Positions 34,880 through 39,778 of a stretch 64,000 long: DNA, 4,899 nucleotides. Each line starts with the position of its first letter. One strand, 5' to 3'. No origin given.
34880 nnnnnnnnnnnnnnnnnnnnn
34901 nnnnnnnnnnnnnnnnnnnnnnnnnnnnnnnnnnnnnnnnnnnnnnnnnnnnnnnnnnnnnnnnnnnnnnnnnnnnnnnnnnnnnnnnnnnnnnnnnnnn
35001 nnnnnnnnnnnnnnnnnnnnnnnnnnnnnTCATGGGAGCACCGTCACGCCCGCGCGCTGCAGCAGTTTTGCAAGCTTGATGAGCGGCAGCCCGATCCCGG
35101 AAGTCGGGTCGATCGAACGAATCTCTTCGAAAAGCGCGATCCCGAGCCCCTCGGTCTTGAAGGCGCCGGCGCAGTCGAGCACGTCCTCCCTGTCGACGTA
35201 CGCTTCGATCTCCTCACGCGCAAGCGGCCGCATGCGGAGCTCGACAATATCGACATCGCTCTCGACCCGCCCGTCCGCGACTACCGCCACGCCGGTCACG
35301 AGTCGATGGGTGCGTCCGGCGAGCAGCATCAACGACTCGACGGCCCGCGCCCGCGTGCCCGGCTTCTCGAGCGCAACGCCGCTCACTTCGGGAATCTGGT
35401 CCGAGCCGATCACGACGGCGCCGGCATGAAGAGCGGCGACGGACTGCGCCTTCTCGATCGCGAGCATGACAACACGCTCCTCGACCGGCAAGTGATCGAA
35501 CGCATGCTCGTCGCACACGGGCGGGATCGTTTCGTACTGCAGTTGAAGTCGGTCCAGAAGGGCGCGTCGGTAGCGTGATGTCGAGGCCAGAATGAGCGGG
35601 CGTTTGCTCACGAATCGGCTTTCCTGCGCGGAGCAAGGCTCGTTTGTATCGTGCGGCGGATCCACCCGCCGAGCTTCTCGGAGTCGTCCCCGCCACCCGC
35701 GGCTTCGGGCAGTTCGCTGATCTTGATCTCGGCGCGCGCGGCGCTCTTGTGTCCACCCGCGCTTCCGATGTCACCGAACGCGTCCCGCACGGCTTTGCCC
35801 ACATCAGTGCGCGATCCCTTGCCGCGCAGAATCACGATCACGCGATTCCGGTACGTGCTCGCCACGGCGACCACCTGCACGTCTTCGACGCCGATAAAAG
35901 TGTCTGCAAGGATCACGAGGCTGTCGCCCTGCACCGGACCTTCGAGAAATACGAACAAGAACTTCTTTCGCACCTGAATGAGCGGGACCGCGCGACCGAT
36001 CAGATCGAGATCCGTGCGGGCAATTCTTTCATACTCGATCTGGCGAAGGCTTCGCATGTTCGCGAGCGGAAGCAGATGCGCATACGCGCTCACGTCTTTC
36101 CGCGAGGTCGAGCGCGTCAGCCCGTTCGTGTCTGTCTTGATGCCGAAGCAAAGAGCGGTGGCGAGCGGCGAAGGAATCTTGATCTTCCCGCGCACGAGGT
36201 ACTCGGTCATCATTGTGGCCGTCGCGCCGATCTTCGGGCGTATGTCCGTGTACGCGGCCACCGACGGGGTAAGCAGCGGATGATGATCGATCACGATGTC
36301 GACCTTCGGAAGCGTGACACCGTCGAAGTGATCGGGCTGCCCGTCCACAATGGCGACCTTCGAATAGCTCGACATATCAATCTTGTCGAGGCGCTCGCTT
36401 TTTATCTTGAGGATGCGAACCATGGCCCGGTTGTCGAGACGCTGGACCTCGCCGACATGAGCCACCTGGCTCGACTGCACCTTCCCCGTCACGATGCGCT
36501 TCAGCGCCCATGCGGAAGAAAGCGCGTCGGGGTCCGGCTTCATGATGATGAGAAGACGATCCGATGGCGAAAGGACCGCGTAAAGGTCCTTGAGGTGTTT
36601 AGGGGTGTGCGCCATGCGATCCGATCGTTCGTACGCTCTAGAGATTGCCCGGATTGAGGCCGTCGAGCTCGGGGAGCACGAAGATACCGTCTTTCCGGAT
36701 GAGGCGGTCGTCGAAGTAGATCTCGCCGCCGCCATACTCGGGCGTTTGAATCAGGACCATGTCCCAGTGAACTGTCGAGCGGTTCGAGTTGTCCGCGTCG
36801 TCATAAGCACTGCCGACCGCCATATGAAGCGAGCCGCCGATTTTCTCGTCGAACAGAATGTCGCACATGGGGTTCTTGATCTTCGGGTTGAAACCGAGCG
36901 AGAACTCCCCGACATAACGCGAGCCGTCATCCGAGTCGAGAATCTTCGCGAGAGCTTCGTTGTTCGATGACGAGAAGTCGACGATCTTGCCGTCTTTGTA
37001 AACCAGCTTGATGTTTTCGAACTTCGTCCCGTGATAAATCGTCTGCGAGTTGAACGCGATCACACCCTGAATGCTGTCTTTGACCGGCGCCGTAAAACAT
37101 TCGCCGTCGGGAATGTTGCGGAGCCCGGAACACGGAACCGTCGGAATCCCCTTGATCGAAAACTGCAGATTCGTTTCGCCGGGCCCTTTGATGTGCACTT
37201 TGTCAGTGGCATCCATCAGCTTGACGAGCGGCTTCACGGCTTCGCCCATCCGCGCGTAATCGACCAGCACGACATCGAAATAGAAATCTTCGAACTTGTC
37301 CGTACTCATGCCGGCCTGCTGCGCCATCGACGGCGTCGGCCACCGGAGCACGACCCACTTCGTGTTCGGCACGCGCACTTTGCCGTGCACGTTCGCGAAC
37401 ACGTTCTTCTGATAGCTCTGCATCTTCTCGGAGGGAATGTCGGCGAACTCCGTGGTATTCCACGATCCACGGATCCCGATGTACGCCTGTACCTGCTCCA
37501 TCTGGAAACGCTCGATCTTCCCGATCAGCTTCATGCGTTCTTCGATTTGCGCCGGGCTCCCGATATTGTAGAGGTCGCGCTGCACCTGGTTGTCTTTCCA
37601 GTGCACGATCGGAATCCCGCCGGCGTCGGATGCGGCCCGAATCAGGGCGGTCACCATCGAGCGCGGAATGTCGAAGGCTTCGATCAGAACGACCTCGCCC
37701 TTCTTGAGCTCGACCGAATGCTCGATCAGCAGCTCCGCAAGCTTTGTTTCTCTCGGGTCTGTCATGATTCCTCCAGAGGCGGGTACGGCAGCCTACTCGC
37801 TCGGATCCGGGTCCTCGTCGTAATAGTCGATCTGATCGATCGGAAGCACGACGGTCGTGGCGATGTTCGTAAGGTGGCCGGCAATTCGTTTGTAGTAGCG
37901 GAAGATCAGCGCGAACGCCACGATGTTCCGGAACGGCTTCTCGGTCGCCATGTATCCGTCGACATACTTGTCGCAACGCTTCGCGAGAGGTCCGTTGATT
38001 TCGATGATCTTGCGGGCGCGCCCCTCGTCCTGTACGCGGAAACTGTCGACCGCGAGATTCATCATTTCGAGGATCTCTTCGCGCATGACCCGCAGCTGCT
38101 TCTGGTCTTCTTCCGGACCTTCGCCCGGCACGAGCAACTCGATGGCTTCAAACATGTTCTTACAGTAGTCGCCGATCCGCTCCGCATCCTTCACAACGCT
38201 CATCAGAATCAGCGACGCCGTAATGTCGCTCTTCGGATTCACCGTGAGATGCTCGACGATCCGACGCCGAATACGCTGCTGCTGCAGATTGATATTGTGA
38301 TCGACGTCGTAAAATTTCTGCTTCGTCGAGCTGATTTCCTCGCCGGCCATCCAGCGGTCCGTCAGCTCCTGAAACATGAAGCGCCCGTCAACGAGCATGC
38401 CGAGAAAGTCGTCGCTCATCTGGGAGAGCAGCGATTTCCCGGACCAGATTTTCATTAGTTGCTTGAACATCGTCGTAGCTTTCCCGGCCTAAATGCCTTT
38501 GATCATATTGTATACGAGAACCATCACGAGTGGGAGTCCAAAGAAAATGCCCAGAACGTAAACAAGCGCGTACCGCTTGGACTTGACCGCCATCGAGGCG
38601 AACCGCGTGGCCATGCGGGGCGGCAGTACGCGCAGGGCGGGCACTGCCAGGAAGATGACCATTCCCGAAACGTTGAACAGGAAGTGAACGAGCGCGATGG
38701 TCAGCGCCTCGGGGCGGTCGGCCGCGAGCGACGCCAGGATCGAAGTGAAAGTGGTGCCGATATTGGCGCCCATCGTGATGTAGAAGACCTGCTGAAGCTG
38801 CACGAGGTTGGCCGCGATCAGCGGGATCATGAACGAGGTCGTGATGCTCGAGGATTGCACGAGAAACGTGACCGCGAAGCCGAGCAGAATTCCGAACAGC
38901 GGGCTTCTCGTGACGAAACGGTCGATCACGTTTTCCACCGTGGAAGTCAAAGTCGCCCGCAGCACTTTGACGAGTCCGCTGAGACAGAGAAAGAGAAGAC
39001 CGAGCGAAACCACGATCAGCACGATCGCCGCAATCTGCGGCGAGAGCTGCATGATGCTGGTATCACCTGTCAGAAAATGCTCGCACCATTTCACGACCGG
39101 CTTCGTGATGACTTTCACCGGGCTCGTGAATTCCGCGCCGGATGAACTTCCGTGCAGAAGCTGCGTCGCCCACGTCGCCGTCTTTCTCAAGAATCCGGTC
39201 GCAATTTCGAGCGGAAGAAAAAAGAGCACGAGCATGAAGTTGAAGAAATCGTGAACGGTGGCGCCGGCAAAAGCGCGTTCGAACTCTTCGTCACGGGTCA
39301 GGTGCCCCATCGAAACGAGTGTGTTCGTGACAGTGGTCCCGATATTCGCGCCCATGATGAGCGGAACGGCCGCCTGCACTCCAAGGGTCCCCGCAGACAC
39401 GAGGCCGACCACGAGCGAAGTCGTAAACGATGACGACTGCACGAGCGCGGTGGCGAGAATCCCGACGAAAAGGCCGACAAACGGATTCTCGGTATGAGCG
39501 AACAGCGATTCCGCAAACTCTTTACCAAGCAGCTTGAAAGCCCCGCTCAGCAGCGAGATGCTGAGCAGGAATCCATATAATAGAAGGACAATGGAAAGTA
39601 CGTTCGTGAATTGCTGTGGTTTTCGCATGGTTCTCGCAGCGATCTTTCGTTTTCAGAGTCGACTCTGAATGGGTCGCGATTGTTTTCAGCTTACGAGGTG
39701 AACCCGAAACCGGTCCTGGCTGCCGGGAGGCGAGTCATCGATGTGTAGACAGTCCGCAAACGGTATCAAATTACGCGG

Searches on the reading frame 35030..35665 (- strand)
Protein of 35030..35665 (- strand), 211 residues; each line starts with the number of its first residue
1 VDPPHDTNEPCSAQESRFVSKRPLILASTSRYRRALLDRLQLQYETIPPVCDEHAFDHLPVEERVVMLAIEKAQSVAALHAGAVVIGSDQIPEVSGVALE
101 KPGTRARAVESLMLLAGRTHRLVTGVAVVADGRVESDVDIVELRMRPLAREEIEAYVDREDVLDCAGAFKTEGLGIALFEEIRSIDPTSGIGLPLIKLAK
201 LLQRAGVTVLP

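Call 53: search_protein_families(library=pfam, proteins=[window:35030-35665:-], max_evalue=0.00001)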
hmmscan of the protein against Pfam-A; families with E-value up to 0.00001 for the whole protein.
window:35030-35665:- (211 aa): 1 family
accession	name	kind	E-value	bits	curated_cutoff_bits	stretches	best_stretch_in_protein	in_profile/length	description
PF02545.19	Maf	-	2.5e-46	158.2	27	1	23-204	1-186/187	Maf-like protein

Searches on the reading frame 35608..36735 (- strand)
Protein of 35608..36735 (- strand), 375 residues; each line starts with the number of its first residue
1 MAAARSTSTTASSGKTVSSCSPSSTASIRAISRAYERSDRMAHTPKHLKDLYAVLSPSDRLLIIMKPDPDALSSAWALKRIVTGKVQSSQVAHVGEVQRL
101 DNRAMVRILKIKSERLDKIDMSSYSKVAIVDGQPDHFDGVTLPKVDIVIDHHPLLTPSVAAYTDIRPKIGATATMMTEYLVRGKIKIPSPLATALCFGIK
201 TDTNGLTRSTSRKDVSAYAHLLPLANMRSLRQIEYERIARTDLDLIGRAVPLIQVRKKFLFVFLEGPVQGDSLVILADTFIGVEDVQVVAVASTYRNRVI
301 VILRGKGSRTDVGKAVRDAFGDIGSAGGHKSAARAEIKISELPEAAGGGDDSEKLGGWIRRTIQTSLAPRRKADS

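Call 10: search_protein_families(library=pfam, proteins=[window:35608-36735:-])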
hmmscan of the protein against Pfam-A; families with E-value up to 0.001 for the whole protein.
window:35608-36735:- (375 aa): 2 families
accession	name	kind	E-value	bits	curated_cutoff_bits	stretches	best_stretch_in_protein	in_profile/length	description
PF01368.27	DHH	-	2.6e-08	34.6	28.1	1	66-199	9-125/125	DHH family, N-terminal domain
PF02272.25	DHHA1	-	9.9e-07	29.6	25.9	1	258-345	3-92/102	DHHA1 domain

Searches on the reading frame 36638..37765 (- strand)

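Call 10: search_protein_families(library=pfam, proteins=[window:36638-37765:-])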
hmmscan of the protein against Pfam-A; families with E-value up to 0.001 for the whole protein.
window:36638-37765:- (375 aa): 1 family
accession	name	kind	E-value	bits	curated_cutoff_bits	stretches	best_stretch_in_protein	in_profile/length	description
PF02073.20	Peptidase_M29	-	2.2e-54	185.3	27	1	6-337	5-381/406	Thermophilic metalloprotease (M29)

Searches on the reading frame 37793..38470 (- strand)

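Call 53: search_protein_families(library=pfam, proteins=[window:37793-38470:-], max_evalue=0.00001)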
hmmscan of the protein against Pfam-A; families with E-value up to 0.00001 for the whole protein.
window:37793-38470:- (225 aa): 1 family
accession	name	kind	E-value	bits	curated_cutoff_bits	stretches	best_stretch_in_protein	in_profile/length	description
PF01895.24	PhoU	-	1.4e-18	67.5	23.5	2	127-206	2-88/89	PhoU domain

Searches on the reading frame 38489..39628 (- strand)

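Call 10: search_protein_families(library=pfam, proteins=[window:38489-39628:-])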
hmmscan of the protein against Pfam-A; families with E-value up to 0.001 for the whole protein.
window:38489-39628:- (379 aa): 1 family
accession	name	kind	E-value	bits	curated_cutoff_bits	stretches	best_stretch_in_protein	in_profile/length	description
PF02690.20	Na_Pi_cotrans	-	7.6e-39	133.3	29.1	2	20-119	2-89/137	Na+/Pi-cotransporter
